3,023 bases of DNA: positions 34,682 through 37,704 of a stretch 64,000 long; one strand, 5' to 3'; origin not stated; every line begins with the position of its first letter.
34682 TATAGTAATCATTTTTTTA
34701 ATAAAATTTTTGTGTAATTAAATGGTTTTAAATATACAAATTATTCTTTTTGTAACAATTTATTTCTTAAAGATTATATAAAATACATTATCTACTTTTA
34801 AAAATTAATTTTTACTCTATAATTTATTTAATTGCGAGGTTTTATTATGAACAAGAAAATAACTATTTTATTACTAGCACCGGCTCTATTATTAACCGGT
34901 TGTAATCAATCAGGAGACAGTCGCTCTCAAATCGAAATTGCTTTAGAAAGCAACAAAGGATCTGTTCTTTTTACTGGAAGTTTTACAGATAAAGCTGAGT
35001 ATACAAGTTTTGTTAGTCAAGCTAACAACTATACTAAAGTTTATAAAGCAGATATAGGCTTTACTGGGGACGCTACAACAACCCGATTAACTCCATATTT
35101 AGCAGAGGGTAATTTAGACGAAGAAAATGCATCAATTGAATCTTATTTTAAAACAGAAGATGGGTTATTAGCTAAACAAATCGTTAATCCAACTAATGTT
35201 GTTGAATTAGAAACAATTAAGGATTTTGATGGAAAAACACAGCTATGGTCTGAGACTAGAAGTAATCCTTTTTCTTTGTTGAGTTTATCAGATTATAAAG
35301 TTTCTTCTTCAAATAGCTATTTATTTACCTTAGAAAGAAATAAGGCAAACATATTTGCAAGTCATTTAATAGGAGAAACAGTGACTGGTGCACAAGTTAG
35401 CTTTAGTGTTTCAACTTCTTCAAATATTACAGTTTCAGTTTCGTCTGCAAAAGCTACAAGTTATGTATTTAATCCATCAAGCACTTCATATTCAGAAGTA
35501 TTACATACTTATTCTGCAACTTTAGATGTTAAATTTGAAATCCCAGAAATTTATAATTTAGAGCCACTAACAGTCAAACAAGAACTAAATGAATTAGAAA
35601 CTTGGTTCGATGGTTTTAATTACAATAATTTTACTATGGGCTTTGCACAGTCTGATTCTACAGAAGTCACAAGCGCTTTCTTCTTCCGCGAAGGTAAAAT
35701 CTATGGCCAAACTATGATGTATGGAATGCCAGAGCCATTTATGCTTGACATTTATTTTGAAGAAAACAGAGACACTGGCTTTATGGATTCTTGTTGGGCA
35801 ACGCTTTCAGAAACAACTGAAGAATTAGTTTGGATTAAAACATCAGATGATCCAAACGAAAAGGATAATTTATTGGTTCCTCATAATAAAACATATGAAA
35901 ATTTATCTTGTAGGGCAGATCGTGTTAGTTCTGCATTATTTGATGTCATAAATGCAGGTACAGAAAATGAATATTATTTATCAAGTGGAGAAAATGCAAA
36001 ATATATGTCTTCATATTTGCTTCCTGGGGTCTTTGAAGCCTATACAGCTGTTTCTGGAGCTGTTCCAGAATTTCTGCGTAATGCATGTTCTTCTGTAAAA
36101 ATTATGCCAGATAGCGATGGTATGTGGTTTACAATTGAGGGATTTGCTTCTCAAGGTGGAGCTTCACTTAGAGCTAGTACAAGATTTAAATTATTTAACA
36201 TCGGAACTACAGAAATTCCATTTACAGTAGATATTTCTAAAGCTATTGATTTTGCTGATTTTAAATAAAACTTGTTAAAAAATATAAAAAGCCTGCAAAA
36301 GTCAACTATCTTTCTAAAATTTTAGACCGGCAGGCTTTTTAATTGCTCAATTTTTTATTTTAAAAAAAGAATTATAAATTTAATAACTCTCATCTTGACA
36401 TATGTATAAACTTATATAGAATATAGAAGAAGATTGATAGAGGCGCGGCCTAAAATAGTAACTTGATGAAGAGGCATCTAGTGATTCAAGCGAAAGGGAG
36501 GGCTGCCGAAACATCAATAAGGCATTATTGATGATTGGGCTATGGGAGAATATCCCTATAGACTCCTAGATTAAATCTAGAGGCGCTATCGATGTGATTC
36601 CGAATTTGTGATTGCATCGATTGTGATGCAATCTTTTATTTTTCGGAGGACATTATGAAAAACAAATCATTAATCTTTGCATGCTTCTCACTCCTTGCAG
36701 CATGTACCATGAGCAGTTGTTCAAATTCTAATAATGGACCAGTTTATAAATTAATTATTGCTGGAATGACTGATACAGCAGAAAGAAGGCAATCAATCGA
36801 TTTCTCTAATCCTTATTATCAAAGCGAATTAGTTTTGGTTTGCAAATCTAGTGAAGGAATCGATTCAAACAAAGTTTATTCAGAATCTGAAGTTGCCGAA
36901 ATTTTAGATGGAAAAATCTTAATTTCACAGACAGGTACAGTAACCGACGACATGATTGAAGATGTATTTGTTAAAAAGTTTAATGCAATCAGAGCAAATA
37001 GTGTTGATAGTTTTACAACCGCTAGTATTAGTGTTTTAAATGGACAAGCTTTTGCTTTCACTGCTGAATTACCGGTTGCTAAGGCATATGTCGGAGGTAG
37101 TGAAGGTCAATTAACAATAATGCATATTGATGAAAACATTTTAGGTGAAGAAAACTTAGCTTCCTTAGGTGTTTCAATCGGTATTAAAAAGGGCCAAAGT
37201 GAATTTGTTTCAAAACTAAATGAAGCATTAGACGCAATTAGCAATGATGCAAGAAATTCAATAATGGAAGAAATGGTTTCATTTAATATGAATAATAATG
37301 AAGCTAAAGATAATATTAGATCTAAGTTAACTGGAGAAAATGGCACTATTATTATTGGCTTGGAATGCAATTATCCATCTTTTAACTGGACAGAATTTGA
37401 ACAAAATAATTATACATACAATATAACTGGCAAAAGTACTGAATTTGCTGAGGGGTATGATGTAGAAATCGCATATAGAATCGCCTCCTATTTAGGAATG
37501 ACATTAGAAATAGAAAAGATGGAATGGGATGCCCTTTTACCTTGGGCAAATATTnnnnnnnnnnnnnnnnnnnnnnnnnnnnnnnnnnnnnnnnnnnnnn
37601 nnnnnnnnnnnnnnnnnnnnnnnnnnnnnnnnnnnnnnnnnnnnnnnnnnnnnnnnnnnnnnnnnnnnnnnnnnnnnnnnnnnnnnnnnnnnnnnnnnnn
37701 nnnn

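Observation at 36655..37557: Riboswitch-controlled amino-acid binding lipoprotein is a circular permutant of the SBP_bac_3 fold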

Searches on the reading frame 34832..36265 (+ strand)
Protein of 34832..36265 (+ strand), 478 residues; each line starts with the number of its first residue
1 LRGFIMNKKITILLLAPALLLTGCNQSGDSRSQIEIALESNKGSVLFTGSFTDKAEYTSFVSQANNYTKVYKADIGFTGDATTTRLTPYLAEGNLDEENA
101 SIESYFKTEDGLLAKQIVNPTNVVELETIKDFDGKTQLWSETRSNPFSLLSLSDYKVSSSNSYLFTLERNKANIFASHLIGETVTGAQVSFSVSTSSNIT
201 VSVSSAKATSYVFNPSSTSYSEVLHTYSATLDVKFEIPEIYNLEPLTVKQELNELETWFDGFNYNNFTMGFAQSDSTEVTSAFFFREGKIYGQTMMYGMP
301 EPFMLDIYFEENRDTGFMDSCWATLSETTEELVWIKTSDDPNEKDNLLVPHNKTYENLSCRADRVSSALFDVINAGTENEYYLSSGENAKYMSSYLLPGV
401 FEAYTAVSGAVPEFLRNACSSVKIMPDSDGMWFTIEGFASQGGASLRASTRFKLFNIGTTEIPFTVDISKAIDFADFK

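Call 3: search_protein_families(library=pfam, proteins=[window:34832-36265:+], max_evalue=1)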
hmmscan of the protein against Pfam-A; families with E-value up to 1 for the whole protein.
window:34832-36265:+ (478 aa): 3 families
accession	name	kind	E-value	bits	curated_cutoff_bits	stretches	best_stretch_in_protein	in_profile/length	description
PF15666.10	HGAL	-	0.073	13.6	27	1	328-383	16-66/88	Germinal center-associated lymphoma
PF08012.16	DUF1702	-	0.1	11.9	25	1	199-277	10-87/319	Protein of unknown function (DUF1702)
PF08139.17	LPAM_1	-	0.43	11.6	20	1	8-25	2-18/18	Prokaryotic membrane lipoprotein lipid attachment site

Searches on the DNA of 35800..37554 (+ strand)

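Call 4: search_rna_families(source=window, start=35800, end=37200, threshold=evalue, max_evalue=1, show_alignments=2)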
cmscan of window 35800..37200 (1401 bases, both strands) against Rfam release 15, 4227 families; matches with E-value up to 1: 2.
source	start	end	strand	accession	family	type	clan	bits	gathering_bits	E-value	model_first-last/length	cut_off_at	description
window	36430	36596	+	RF00168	Lysine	Cis-reg; riboswitch;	-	80.2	30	5.1e-21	1-182/182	no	Lysine riboswitch aptamer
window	36501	36544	+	RF04301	mir-200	Gene; miRNA;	-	19.9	86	0.4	1-76/76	no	mir-200 microRNA precursor family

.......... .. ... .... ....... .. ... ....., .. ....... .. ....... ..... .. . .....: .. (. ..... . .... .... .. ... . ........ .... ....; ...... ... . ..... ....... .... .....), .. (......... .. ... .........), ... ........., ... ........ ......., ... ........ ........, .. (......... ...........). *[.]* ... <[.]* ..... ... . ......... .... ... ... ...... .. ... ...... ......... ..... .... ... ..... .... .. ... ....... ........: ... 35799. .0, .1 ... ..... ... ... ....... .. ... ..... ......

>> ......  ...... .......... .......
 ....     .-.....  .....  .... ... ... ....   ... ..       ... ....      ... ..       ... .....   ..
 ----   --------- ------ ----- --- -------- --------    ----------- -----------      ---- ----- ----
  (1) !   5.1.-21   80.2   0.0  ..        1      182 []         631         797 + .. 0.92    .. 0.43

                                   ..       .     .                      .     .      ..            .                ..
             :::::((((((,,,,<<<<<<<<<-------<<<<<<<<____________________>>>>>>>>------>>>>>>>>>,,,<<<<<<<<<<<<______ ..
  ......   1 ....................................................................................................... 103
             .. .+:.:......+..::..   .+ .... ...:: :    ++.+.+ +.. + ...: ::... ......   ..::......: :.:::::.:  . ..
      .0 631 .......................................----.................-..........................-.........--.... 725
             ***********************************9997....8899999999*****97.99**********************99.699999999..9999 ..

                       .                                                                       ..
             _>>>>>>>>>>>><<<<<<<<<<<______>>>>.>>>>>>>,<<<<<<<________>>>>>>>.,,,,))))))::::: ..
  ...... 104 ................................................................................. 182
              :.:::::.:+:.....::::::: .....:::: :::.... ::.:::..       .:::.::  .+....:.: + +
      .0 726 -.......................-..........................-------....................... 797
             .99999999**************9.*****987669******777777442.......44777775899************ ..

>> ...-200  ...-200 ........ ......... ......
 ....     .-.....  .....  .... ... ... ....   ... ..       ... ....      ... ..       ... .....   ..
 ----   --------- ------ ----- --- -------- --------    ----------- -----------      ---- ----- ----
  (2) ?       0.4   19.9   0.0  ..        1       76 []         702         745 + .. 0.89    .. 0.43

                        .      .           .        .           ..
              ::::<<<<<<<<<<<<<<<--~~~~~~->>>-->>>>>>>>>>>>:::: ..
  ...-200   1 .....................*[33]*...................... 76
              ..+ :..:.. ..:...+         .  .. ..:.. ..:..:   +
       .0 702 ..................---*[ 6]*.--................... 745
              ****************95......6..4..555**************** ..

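Call 22: search_rna_families(sources=[L001], threshold=gathering)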
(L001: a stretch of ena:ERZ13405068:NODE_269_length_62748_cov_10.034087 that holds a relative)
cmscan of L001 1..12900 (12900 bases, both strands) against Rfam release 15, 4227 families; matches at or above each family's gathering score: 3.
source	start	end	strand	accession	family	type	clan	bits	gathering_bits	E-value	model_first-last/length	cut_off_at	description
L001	5771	5937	+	RF00168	Lysine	Cis-reg; riboswitch;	-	90.8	30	2.8e-23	1-182/182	no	Lysine riboswitch aptamer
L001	2105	2190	-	RF00005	tRNA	Gene; tRNA;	CL00001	61.2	29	1.7e-11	1-71/71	no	tRNA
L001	5531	5618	+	RF00005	tRNA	Gene; tRNA;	CL00001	58.3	29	1e-10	1-71/71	no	tRNA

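Call 26: search_rna_families(sources=[L002, L004, L006], threshold=gathering)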
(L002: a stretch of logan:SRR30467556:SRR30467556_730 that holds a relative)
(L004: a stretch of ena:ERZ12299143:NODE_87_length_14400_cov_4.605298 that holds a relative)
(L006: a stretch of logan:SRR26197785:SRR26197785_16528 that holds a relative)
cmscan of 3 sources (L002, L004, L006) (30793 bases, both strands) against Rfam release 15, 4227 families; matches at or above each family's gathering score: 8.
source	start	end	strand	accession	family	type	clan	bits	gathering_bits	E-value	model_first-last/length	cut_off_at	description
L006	4731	4905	+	RF00168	Lysine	Cis-reg; riboswitch;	-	109.5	30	1.3e-28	1-182/182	no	Lysine riboswitch aptamer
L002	4763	4931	+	RF00168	Lysine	Cis-reg; riboswitch;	-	80.6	30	8.8e-20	1-182/182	no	Lysine riboswitch aptamer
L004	7640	7710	+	RF00005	tRNA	Gene; tRNA;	CL00001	68.6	29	3.7e-13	1-71/71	no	tRNA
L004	4770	4945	+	RF00168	Lysine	Cis-reg; riboswitch;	-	67.8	30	7.2e-16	1-182/182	no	Lysine riboswitch aptamer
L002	10706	10780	-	RF00005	tRNA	Gene; tRNA;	CL00001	66.8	29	1.2e-12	1-71/71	no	tRNA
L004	7441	7514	+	RF00005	tRNA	Gene; tRNA;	CL00001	66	29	1.8e-12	1-71/71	no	tRNA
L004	7524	7596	+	RF00005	tRNA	Gene; tRNA;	CL00001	63.4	29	1e-11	1-71/71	no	tRNA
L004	538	620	+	RF00005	tRNA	Gene; tRNA;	CL00001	55.1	29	1.9e-09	1-71/71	no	tRNA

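Call 34: search_rna_families(sources=[L017, L021, L026, L027, L029, L033, L035, L037, L039, L044, L056, L058, L066, L068, L069, L070, L073, L078], threshold=gathering)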
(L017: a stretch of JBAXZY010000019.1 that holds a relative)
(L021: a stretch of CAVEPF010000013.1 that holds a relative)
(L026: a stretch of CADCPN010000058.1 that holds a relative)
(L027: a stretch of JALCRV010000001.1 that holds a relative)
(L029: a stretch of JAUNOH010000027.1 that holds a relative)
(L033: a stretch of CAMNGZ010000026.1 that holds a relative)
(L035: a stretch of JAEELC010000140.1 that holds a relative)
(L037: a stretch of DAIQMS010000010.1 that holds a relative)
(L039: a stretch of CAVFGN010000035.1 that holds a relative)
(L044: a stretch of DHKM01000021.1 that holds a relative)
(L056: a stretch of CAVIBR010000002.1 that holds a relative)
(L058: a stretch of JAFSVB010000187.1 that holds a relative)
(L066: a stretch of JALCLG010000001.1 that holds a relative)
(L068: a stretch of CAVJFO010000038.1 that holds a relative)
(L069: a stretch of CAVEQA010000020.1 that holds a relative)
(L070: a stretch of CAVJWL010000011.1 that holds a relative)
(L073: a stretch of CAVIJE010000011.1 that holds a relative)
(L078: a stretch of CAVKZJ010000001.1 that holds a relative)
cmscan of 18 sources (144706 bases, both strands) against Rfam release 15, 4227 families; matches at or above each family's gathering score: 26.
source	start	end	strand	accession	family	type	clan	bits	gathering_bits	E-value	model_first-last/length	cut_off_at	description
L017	3606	3789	+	RF00168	Lysine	Cis-reg; riboswitch;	-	104.3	30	2.4e-26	1-182/182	no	Lysine riboswitch aptamer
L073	3632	3815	+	RF00168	Lysine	Cis-reg; riboswitch;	-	103.4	30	4.5e-26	1-182/182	no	Lysine riboswitch aptamer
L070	415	596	+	RF00168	Lysine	Cis-reg; riboswitch;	-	103.2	30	5e-26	1-182/182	no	Lysine riboswitch aptamer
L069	3636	3817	+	RF00168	Lysine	Cis-reg; riboswitch;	-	103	30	6e-26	1-182/182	no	Lysine riboswitch aptamer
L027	3608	3792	+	RF00168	Lysine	Cis-reg; riboswitch;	-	102.3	30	9.3e-26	1-182/182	no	Lysine riboswitch aptamer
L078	3621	3801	+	RF00168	Lysine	Cis-reg; riboswitch;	-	102.3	30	9.3e-26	1-182/182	no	Lysine riboswitch aptamer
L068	3393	3575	+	RF00168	Lysine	Cis-reg; riboswitch;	-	100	30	4.8e-25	1-182/182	no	Lysine riboswitch aptamer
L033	3618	3796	+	RF00168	Lysine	Cis-reg; riboswitch;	-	99.9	30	5.3e-25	1-182/182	no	Lysine riboswitch aptamer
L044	3621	3801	+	RF00168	Lysine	Cis-reg; riboswitch;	-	98.1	30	1.9e-24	1-182/182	no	Lysine riboswitch aptamer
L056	3629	3814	+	RF00168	Lysine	Cis-reg; riboswitch;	-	97.2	30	3.5e-24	1-182/182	no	Lysine riboswitch aptamer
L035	3618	3797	+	RF00168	Lysine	Cis-reg; riboswitch;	-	94.8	30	1.8e-23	1-182/182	no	Lysine riboswitch aptamer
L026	3619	3802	+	RF00168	Lysine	Cis-reg; riboswitch;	-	89.6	30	7.1e-22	1-182/182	no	Lysine riboswitch aptamer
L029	3657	3834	+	RF00168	Lysine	Cis-reg; riboswitch;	-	87.8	30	2.6e-21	1-182/182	no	Lysine riboswitch aptamer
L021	3603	3777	+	RF00168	Lysine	Cis-reg; riboswitch;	-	87.3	30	3.7e-21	1-182/182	no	Lysine riboswitch aptamer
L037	3619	3805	+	RF00168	Lysine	Cis-reg; riboswitch;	-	86.6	30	5.8e-21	1-182/182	no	Lysine riboswitch aptamer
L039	3604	3777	+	RF00168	Lysine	Cis-reg; riboswitch;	-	85.9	30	9.8e-21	1-182/182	no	Lysine riboswitch aptamer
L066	3567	3756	+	RF00168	Lysine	Cis-reg; riboswitch;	-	81.1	30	2.9e-19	1-182/182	no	Lysine riboswitch aptamer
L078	8590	8664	+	RF00005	tRNA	Gene; tRNA;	CL00001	67.3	29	3.8e-12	1-71/71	no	tRNA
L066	7904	7974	+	RF00005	tRNA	Gene; tRNA;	CL00001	66.8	29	5.2e-12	1-71/71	no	tRNA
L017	2149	2223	+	RF00005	tRNA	Gene; tRNA;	CL00001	66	29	9.1e-12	1-71/71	no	tRNA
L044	1490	1562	+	RF00005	tRNA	Gene; tRNA;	CL00001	63.9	29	3.4e-11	1-71/71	no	tRNA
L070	4711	4781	-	RF00005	tRNA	Gene; tRNA;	CL00001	63.9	29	3.4e-11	1-71/71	no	tRNA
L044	1407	1478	+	RF00005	tRNA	Gene; tRNA;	CL00001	63.3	29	5.1e-11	1-71/71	no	tRNA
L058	2430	2609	+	RF00168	Lysine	Cis-reg; riboswitch;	-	62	30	2e-13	1-182/182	no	Lysine riboswitch aptamer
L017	75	155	-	RF00005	tRNA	Gene; tRNA;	CL00001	56.5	29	3.7e-09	1-71/71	no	tRNA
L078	6462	6541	-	RF00005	tRNA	Gene; tRNA;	CL00001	55.6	29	6.6e-09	1-71/71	no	tRNA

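Call 51: search_rna_families(sources=[L089, L088, L043, L079, L081, L085], threshold=gathering)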
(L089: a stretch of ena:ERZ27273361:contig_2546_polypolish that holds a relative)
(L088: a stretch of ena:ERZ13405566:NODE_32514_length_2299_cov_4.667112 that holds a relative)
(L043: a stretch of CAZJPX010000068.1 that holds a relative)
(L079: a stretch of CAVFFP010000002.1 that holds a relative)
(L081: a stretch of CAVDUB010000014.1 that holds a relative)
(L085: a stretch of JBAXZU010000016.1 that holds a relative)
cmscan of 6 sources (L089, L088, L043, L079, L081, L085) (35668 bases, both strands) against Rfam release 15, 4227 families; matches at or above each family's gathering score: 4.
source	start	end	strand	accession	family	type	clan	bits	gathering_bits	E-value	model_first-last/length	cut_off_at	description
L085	3627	3806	+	RF00168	Lysine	Cis-reg; riboswitch;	-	102.6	30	1.9e-26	1-182/182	no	Lysine riboswitch aptamer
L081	3617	3799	+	RF00168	Lysine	Cis-reg; riboswitch;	-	99.3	30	1.9e-25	1-182/182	no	Lysine riboswitch aptamer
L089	2742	2910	+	RF00168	Lysine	Cis-reg; riboswitch;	-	76.6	30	1.7e-18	1-182/182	no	Lysine riboswitch aptamer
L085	7928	7998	+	RF00005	tRNA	Gene; tRNA;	CL00001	64.2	29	6.8e-12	1-71/71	no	tRNA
